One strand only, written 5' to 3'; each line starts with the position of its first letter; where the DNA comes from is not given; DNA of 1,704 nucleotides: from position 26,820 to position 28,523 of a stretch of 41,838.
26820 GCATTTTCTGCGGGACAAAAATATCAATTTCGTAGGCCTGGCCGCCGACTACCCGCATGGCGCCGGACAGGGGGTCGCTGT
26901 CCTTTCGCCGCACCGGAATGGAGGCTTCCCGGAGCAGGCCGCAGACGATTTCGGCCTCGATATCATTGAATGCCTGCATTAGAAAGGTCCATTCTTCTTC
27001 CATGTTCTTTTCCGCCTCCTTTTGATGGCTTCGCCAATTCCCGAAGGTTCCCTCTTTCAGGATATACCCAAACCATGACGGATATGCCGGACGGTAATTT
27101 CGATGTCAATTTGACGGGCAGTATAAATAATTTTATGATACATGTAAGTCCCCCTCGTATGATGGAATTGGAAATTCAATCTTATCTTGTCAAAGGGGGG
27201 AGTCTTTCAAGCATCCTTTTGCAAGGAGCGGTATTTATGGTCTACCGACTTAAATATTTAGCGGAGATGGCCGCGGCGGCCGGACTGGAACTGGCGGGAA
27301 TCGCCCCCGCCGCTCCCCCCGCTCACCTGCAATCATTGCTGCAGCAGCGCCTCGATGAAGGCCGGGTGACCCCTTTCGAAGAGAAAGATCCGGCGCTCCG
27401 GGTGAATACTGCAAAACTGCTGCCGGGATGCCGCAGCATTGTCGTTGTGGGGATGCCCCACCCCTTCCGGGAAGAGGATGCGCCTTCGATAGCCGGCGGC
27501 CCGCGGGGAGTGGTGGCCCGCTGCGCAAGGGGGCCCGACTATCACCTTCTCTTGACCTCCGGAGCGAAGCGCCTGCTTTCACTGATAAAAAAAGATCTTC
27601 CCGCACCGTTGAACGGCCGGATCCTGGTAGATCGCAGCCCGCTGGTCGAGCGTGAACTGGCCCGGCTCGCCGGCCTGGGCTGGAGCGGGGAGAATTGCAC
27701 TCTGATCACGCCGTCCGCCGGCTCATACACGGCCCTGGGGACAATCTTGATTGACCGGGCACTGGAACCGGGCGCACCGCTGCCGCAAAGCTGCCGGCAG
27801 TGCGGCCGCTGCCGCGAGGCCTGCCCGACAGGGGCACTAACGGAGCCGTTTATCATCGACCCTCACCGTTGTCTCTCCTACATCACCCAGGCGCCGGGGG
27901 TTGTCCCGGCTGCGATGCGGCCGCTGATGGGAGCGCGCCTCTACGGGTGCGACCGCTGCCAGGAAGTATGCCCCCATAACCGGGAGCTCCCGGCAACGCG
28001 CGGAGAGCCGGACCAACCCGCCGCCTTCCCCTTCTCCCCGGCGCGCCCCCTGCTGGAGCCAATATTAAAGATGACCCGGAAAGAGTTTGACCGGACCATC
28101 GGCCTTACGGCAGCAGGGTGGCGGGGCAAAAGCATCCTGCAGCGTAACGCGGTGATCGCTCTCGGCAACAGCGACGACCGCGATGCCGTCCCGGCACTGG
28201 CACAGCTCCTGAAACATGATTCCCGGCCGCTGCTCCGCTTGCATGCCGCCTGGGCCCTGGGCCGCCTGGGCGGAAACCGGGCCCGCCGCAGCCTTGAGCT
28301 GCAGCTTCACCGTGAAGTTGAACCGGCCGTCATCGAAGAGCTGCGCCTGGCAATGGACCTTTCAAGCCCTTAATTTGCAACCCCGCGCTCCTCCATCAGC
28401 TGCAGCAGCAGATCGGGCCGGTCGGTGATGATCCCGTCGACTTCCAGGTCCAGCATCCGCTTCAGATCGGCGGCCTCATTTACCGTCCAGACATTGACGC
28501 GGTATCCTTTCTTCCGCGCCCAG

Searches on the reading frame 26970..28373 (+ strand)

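Call 45: search_protein_families(library=pfam, proteins=[window:26970-28373:+])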
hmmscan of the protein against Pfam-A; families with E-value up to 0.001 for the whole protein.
window:26970-28373:+ (467 aa): 11 families
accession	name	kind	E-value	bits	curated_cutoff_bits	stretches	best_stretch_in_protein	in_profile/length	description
PF13484.11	Fer4_16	-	7e-18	65.6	30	1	275-337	2-66/66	4Fe-4S double cluster binding domain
PF08331.15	QueG_DUF1730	-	8.5e-12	45.3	25.1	1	144-221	1-76/77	Epoxyqueuosine reductase QueG, DUF1730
PF13646.12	HEAT_2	-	1.5e-11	44.8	27.7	1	390-459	16-84/88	HEAT repeats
PF00037.32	Fer4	-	2.2e-06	27.7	21.1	1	274-291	7-24/24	4Fe-4S binding domain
PF25160.1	LdpA_Fe-S-bd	-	4.2e-06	26.9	27.6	0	322-338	26-42/49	LdpA Fe-S cluster-binding domain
PF13187.11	Fer4_9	-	4.8e-05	23.7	27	0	273-289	35-51/52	4Fe-4S dicluster domain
PF13183.11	Fer4_8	-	0.00015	22.7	27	0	272-288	51-67/68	4Fe-4S dicluster domain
PF03130.22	HEAT_PBS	-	0.00022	21.9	20.9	0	391-416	2-27/27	PBS lyase HEAT-like repeat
PF13237.11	Fer4_10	-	0.00022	21.5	25.5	0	272-287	6-21/53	4Fe-4S dicluster domain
PF12838.12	Fer4_7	-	0.00029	21.7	27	0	274-337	1-51/52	4Fe-4S dicluster domain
PF12798.12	Fer4_3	-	0.0007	20.7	27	0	275-289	1-15/15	4Fe-4S binding domain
